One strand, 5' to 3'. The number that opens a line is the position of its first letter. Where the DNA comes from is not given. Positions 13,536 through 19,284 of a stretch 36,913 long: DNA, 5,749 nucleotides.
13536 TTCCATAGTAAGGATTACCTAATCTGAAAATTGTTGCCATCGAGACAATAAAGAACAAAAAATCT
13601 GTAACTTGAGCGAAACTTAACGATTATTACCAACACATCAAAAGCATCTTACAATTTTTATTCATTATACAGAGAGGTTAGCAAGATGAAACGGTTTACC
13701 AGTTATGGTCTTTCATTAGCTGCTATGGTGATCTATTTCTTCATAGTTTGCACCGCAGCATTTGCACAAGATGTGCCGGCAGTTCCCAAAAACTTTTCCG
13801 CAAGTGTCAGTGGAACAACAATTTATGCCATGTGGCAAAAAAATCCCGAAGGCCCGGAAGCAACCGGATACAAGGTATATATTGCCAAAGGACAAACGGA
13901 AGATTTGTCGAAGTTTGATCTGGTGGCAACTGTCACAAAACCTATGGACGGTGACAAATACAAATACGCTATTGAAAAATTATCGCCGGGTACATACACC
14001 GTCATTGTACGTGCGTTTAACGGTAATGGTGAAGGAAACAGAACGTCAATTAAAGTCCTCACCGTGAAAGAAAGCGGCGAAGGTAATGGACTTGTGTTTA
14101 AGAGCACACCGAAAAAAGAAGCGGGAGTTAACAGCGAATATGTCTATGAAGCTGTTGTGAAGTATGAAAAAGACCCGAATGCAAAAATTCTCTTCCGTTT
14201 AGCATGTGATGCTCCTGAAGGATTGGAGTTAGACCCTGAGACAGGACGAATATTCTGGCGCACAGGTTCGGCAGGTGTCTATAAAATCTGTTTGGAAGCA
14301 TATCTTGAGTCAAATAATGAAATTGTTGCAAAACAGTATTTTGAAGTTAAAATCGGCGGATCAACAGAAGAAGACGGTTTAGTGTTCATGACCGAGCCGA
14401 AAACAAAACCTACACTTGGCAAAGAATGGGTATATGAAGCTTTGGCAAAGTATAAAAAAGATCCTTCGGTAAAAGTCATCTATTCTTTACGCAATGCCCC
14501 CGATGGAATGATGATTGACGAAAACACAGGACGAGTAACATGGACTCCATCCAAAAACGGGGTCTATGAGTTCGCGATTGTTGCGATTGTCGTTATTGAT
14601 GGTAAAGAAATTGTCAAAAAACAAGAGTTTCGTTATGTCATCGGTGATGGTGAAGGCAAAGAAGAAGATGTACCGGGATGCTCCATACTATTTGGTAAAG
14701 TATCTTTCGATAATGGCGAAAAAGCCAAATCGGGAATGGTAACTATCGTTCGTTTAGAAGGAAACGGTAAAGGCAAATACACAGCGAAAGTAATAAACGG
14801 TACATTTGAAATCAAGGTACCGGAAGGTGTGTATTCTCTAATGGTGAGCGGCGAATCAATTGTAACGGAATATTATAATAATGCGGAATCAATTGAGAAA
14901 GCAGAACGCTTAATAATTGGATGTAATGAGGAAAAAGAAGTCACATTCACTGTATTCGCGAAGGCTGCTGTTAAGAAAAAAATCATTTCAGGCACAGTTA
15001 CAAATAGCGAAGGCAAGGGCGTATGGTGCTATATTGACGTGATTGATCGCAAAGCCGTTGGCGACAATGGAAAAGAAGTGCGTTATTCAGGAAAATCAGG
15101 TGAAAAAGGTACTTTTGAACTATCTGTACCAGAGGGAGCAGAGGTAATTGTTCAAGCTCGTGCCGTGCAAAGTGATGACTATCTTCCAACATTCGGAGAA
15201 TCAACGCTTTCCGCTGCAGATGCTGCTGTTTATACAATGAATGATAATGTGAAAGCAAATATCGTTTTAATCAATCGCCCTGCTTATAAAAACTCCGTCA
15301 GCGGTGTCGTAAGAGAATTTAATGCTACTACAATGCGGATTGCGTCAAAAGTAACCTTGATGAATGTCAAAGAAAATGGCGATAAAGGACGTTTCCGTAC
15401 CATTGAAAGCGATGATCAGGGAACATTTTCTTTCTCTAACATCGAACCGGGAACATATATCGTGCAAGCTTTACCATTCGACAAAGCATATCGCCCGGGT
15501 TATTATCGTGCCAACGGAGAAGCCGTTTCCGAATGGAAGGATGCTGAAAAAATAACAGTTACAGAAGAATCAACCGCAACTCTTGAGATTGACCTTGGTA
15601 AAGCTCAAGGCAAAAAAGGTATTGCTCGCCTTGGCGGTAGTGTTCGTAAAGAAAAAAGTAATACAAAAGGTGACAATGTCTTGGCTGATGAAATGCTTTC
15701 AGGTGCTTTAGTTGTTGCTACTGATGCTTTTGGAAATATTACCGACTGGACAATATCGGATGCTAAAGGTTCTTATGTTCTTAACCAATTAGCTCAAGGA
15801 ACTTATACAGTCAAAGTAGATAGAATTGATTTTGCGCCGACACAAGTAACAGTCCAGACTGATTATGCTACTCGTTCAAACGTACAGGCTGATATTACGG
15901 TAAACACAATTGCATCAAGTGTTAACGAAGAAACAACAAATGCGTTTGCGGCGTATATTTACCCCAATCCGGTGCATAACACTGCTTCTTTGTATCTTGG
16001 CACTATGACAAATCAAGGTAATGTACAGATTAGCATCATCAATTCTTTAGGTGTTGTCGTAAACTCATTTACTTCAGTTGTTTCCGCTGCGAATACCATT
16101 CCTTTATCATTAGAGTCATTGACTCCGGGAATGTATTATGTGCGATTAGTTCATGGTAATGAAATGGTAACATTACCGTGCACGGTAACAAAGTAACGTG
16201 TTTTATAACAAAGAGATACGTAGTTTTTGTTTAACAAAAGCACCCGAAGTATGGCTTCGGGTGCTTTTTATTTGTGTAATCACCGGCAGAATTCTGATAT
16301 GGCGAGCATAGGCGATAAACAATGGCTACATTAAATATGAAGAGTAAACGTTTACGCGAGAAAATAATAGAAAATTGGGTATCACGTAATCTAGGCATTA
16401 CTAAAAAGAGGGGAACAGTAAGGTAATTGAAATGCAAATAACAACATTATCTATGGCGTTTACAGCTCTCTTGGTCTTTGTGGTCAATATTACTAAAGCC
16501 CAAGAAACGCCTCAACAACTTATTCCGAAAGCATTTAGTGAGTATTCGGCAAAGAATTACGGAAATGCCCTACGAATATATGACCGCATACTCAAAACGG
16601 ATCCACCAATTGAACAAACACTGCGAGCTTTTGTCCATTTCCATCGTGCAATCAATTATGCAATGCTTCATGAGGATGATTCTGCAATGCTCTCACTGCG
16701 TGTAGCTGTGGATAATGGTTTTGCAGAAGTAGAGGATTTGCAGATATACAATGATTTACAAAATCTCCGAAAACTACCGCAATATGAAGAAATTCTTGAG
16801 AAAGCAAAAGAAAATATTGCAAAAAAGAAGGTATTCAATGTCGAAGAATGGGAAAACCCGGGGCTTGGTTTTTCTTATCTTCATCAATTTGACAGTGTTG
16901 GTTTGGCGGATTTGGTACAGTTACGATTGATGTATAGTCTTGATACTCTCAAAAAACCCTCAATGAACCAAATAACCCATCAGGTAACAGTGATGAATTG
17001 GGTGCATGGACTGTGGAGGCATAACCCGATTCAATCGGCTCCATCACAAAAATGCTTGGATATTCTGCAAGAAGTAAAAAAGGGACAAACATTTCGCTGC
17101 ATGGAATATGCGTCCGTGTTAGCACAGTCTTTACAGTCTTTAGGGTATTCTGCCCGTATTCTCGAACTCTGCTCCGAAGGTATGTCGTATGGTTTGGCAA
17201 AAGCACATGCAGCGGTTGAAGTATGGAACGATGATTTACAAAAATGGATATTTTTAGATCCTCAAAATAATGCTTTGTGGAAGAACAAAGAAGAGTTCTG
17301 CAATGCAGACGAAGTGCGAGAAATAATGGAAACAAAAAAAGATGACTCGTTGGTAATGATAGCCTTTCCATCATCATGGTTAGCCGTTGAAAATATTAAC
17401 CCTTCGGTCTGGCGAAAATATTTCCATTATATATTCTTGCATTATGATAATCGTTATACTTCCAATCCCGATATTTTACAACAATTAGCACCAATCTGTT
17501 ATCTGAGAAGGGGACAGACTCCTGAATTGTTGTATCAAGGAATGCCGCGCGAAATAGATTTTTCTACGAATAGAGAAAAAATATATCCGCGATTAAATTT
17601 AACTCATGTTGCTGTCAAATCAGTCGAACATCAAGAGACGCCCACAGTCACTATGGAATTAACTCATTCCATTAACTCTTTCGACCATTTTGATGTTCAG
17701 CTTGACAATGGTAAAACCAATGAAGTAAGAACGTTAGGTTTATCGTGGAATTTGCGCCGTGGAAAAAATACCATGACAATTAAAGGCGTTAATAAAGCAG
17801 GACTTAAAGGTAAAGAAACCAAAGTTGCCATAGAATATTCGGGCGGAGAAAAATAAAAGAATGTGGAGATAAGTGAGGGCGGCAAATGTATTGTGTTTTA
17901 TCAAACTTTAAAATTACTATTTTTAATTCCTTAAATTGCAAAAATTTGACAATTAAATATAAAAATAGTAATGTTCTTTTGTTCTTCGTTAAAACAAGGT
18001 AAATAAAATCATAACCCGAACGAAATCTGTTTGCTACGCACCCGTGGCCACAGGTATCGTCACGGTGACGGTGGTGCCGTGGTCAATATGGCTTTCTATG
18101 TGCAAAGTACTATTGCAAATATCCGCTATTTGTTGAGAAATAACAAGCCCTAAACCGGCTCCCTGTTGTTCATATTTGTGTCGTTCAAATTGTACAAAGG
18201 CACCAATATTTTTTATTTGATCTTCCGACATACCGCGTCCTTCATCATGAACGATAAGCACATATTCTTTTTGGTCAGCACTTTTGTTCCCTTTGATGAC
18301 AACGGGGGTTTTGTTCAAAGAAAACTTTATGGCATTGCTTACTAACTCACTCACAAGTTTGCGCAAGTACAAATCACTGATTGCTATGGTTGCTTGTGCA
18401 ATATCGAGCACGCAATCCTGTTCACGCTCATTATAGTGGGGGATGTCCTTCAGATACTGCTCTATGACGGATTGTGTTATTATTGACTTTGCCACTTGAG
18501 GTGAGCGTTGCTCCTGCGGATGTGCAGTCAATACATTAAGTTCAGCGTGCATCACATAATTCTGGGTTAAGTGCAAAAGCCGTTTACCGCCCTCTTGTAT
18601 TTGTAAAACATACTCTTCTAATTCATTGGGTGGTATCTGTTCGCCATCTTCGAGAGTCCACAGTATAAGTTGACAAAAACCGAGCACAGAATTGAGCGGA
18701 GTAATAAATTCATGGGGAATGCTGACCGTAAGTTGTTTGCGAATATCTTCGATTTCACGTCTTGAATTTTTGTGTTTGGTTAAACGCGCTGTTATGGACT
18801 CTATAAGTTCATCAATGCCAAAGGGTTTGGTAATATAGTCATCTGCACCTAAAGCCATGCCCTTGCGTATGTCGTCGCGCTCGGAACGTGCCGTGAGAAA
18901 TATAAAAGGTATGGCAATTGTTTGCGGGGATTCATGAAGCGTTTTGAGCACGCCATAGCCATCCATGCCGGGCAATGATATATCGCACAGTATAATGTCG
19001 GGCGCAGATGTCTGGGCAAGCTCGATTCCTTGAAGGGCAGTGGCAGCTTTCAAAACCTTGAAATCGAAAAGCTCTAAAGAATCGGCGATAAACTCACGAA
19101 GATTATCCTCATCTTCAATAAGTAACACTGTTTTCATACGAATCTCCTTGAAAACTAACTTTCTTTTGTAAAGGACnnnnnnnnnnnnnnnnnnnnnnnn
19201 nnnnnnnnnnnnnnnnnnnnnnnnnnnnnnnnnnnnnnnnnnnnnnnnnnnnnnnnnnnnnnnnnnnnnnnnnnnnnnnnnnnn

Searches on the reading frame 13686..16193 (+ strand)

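Call 23: search_protein_families(library=pfam, proteins=[window:13686-16193:+], max_evalue=0.0001)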
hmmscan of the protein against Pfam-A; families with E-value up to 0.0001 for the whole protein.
window:13686-16193:+ (836 aa): 11 families
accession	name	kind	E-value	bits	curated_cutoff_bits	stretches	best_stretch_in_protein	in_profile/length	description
PF13620.12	CarboxypepD_reg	-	4.6e-22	78.6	32.3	1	669-733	12-79/82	Carboxypeptidase regulatory-like domain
PF05345.18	He_PIG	-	1.1e-12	48.6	24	0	261-300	34-79/96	Putative Ig domain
PF18962.6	Por_Secre_tail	-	8e-12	45.7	27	1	758-827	1-68/75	Secretion system C-terminal sorting domain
PF17210.9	SdrD_B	-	3.3e-11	43.8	29.7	1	659-747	12-102/112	SdrD B-like domain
PF13715.12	CarbopepD_reg_2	-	3.2e-10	40.3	32.2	0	671-733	14-72/88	CarboxypepD_reg-like domain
PF07495.19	Y_Y_Y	-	6.9e-09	35.9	26.6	0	572-595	21-44/65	Y_Y_Y domain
PF00041.27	fn3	-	3.5e-08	34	25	1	34-121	3-78/84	Fibronectin type III domain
PF09430.16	EMC7_beta-sandw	-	1.4e-07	32.2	26.6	0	693-748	27-83/122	ER membrane protein complex subunit 7, beta-sandwich domain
PF11589.14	DUF3244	-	2.9e-07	30.8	25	1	765-826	27-88/96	Domain of unknown function (DUF3244)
PF24908.1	Ig_SIBA-E_2nd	-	1.2e-06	29.1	27.8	0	265-298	38-70/117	Integrin beta-like protein A-E, second Ig-like domain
PF23623.1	GBD_IRG7_N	-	8.3e-05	23.1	27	0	563-595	45-78/95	IRG7 N-terminal galactose binding domain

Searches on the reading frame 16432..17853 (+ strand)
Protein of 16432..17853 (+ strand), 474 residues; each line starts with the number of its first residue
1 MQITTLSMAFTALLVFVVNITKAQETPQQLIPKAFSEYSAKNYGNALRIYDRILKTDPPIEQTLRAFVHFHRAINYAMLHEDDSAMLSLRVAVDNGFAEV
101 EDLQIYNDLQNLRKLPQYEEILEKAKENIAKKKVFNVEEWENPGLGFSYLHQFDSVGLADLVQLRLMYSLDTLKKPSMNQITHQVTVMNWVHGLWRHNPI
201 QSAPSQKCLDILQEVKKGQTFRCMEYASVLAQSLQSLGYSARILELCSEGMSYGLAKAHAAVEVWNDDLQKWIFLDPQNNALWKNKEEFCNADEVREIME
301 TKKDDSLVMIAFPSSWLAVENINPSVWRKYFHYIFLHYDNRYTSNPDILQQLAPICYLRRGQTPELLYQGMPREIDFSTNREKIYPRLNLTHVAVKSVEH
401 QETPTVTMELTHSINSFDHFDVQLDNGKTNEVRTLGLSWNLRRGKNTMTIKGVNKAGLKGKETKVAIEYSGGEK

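Call 23: search_protein_families(library=pfam, proteins=[window:16432-17853:+], max_evalue=0.0001)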
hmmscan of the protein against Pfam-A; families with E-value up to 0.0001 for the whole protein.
window:16432-17853:+ (474 aa): 1 family
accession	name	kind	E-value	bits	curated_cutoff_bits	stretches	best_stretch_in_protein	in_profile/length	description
PF01841.26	Transglut_core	-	1.3e-05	25.8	23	1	182-277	16-108/108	Transglutaminase-like superfamily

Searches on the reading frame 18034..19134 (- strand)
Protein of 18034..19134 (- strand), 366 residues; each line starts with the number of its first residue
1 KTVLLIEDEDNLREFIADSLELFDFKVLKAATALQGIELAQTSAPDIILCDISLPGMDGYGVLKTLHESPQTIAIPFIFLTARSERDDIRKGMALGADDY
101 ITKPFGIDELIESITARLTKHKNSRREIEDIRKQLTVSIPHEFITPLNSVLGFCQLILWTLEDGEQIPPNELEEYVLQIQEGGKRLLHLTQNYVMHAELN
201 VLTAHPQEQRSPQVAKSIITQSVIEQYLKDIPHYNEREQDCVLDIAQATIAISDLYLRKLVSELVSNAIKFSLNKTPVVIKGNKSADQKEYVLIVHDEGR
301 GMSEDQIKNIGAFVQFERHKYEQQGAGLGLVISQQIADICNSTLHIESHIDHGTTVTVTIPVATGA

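Call 23: search_protein_families(library=pfam, proteins=[window:18034-19134:-], max_evalue=0.0001)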
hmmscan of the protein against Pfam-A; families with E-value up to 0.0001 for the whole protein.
window:18034-19134:- (366 aa): 3 families
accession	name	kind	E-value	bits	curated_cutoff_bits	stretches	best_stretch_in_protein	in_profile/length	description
PF00072.30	Response_reg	-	1.7e-26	93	30.2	1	3-114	1-110/111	Response regulator receiver domain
PF02518.31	HATPase_c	-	1.6e-20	74.1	26.4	1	257-363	6-110/111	Histidine kinase-, DNA gyrase B-, and HSP90-like ATPase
PF00512.31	HisKA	-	5.3e-07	30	26.9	1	133-192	3-56/66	His Kinase A (phospho-acceptor) domain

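Call 49: search_protein_families(library=pfam, proteins=[window:18034-19134:-], max_evalue=0.001)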
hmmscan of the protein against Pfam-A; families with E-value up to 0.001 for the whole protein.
window:18034-19134:- (366 aa): 4 families
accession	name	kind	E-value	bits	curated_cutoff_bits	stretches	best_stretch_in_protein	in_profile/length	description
PF00072.30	Response_reg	-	1.7e-26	93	30.2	1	3-114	1-110/111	Response regulator receiver domain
PF02518.31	HATPase_c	-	1.6e-20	74.1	26.4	1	257-363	6-110/111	Histidine kinase-, DNA gyrase B-, and HSP90-like ATPase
PF00512.31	HisKA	-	5.3e-07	30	26.9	1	133-192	3-56/66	His Kinase A (phospho-acceptor) domain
PF13589.12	HATPase_c_3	-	0.00025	21.5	25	1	260-321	6-62/137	Histidine kinase-, DNA gyrase B-, and HSP90-like ATPase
